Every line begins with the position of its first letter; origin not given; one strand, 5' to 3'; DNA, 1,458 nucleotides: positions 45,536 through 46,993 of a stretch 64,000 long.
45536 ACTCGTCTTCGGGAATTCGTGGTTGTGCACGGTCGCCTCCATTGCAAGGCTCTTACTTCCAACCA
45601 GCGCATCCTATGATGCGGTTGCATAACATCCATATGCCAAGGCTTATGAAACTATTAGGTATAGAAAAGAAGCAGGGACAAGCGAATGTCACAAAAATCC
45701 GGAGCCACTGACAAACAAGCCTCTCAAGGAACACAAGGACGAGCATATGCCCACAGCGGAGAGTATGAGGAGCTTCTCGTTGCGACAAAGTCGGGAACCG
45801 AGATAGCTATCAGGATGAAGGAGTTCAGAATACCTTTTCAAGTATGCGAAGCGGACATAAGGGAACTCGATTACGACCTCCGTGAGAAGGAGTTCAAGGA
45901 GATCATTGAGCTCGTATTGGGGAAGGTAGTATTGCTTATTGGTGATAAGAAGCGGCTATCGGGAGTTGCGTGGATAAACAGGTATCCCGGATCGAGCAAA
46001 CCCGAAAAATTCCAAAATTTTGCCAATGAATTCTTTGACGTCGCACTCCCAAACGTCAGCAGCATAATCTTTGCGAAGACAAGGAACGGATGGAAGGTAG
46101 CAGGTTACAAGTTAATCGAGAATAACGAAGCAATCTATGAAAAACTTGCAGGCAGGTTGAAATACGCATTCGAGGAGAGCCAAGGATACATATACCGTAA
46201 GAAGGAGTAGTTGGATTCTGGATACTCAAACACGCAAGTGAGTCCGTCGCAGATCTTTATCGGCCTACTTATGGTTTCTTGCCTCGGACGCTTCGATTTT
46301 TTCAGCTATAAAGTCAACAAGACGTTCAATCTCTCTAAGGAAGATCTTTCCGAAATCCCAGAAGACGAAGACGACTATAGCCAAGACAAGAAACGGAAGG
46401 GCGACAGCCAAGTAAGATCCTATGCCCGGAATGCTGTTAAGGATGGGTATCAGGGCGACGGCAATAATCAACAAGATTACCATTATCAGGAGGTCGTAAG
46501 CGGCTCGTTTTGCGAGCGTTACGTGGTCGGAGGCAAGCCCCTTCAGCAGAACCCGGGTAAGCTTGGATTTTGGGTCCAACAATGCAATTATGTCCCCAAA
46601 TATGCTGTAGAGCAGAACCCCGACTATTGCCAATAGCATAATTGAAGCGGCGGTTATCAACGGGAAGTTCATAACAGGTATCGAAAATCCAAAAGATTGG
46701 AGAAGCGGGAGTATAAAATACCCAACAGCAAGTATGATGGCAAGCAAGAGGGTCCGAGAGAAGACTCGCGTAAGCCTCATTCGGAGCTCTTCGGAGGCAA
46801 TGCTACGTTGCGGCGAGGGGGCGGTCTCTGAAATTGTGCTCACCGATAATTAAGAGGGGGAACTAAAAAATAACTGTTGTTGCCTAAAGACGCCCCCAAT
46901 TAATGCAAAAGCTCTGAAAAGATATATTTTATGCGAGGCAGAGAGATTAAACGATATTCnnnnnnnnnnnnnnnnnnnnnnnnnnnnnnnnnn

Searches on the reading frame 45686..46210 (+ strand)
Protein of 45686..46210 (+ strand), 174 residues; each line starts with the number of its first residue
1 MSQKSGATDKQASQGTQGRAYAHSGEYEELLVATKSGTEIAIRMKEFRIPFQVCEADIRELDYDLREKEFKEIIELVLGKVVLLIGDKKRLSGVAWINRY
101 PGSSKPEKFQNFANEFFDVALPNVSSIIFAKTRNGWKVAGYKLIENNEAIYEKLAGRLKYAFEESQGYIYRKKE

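Call 6: search_protein_families(library=pfam, proteins=[window:45686-46210:+], max_evalue=0.01)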
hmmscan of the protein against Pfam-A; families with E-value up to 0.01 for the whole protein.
window:45686-46210:+ (174 aa): 0 families

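Call 21: find_related_loci(query=A1, collection=genome_contigs, flank=10000)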
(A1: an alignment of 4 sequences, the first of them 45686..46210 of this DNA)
Query A1 (174 aa) in genome_contigs; peptide patterns used: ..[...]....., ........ (x = any residue, [..] = any of these).
68 stretches matched a pattern, but none encodes a relative of the query by tblastn (E <= 1e-3).

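Call 45: search_protein_families(library=ncbifam, proteins=[window:45686-46210:+], max_evalue=0.01)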
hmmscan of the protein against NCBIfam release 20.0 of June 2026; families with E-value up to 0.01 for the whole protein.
window:45686-46210:+ (174 aa): 0 families

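Call 46: search_protein_families(library=padloc, proteins=[window:45686-46210:+], max_evalue=0.01)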
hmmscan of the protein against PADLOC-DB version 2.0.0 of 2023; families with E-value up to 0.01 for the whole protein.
window:45686-46210:+ (174 aa): 0 families

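Call 47: search_protein_families(library=phrogs, proteins=[window:45686-46210:+], max_evalue=0.01)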
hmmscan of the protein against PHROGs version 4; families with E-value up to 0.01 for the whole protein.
window:45686-46210:+ (174 aa): 0 families

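Call 91: search_protein_representatives(protein=window:45686-46210:+)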
Query: 174 residues. Proteins with E-value up to 0.001 (for the whole library): 5; up to 1e-10: 2; up to 1e-30: 1. The best 5 are listed.
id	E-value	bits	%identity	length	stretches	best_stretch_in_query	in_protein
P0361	1.5e-107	373.1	99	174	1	1-174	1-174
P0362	4.5e-12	62.6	32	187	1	27-144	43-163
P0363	3.1e-09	53.4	34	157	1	31-144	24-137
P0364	4.4e-09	52.9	32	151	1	30-143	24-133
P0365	1.8e-06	44.4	39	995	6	12-47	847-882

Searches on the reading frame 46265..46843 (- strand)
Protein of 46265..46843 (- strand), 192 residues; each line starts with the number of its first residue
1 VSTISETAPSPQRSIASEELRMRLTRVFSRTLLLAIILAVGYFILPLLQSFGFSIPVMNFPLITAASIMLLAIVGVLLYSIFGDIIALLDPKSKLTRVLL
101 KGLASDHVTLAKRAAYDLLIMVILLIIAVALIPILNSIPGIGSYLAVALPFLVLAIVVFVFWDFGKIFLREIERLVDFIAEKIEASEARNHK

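Call 6: search_protein_families(library=pfam, proteins=[window:46265-46843:-], max_evalue=0.01)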
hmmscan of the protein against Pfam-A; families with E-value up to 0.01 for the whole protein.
window:46265-46843:- (192 aa): 1 family
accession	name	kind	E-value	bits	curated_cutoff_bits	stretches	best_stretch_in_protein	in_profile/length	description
PF14015.11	DUF4231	-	0.0095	16.8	24.7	0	23-76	9-57/103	Protein of unknown function (DUF4231)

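Call 45: search_protein_families(library=ncbifam, proteins=[window:46265-46843:-], max_evalue=0.01)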
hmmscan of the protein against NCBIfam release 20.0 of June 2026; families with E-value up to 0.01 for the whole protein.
window:46265-46843:- (192 aa): 0 families

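Call 46: search_protein_families(library=padloc, proteins=[window:46265-46843:-], max_evalue=0.01)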
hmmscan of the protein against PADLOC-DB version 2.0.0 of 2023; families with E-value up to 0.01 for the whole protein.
window:46265-46843:- (192 aa): 1 family
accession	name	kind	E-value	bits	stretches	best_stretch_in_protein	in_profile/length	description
PDLC04499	PDC-M18B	-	0.0028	15.1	1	16-87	76-142/178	-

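Call 47: search_protein_families(library=phrogs, proteins=[window:46265-46843:-], max_evalue=0.01)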
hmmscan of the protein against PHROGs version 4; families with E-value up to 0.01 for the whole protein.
window:46265-46843:- (192 aa): 0 families

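Call 76: predict_structure(protein=window:46265-46843:-)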
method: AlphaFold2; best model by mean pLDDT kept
length: 192 residues; sequences in the alignment: 1
mean_pLDDT: 72.3   pTM: 0.54
mean pLDDT of the five models: 72.3, 68.6, 63.7, 61.6, 55.6
residues with pLDDT >= 90: 0; 70-90: 129; 50-70: 60; < 50: 3
segments of 3 or more residues with pLDDT < 50: none
pLDDT, mean of each block of 10 residues (from residue 1): 52 68 81 82 72 58 77 86 77 64 61 73 76 74 72 80 78 74 71 56
secondary structure, 60 per line:
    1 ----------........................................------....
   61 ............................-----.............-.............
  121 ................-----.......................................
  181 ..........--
elements in order: H11-50 H57-88 H94-106 H108-136 H142-190

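Call 81: fold_search(model_id=the predicted structure, library=pdb)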
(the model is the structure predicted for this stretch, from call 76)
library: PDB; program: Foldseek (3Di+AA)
matches with E <= 10: 58; with E <= 0.001: 0
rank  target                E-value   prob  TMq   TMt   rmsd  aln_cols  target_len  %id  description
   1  9e0h_A                1.0e+00  0.33  0.26  0.31  12.5       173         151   18  De novo calcium channel heptamer, CalC6_3 with DHR extensions. Off target multimerization state (released 2025-10-01)
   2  7e8e_B                1.5e+00  0.16  0.21  0.11   9.8       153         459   14  CryoEM structure of human Kv4.2-DPP6S-KChIP1 complex, transmembrane and intracellular region (released 2021-10-13)
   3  6z0c_B                1.9e+00  0.33  0.34  0.34  12.6       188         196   10  Structure of in silico modelled artificial Maquette-3 protein (released 2021-03-17)
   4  5sv1_J                2.1e+00  0.10  0.23  0.21  18.9       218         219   13  Structure of the ExbB/ExbD complex from E. coli at pH 4.5 (released 2016-09-28)
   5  7cbc_A                2.3e+00  0.12  0.26  0.18  27.8       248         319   16  Crystal structure of a de novo designed switch protein caging a hemagglutinin binder (released 2020-12-23)
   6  5vjs                  2.4e+00  0.23  0.32  0.32  12.4       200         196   10  De Novo Photosynthetic Reaction Center Protein Equipped with Heme B, a synthetic Zn porphyrin, and Zn(II) cations (released 2018-04-25)
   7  6z0c_C                2.5e+00  0.16  0.28  0.28  12.6       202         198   10  Structure of in silico modelled artificial Maquette-3 protein (released 2021-03-17)
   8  8tv0_A                2.7e+00  0.08  0.25  0.03  49.7       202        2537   11  XptA2 wild type (released 2023-09-27)
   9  5nen_A                2.7e+00  0.08  0.19  0.15  28.8       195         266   13  Crystal structure of the soluble domain of LipC, a membrane fusion protein of a type I secretion system (released 2017-11-22)
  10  6rw6_A                2.8e+00  0.11  0.25  0.03  48.0       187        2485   13  Cryo-EM structure of Photorhabdus luminescens TcdA1 (released 2019-10-23)
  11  6z0c_A                3.0e+00  0.14  0.28  0.27  12.7       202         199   10  Structure of in silico modelled artificial Maquette-3 protein (released 2021-03-17)
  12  3o1j_A                3.1e+00  0.06  0.20  0.15  21.8       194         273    9  Crystal Structure of the TorS sensor domain - TorT complex in the absence of isopropanol (released 2011-12-21)
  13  6rw8_A                3.3e+00  0.08  0.23  0.03  48.3       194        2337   12  Cryo-EM structure of Xenorhabdus nematophila XptA1 (released 2019-10-23)
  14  7p3r_A                3.3e+00  0.05  0.18  0.11  38.7       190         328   17  Helical structure of the toxin MakA from Vibrio cholera (released 2022-02-23)
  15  5tpt_B                3.4e+00  0.07  0.21  0.22  17.5       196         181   15  The Crystal Structure of Amyloid Precursor-Like Protein 2 (APLP2) E2 Domain (released 2018-06-06)
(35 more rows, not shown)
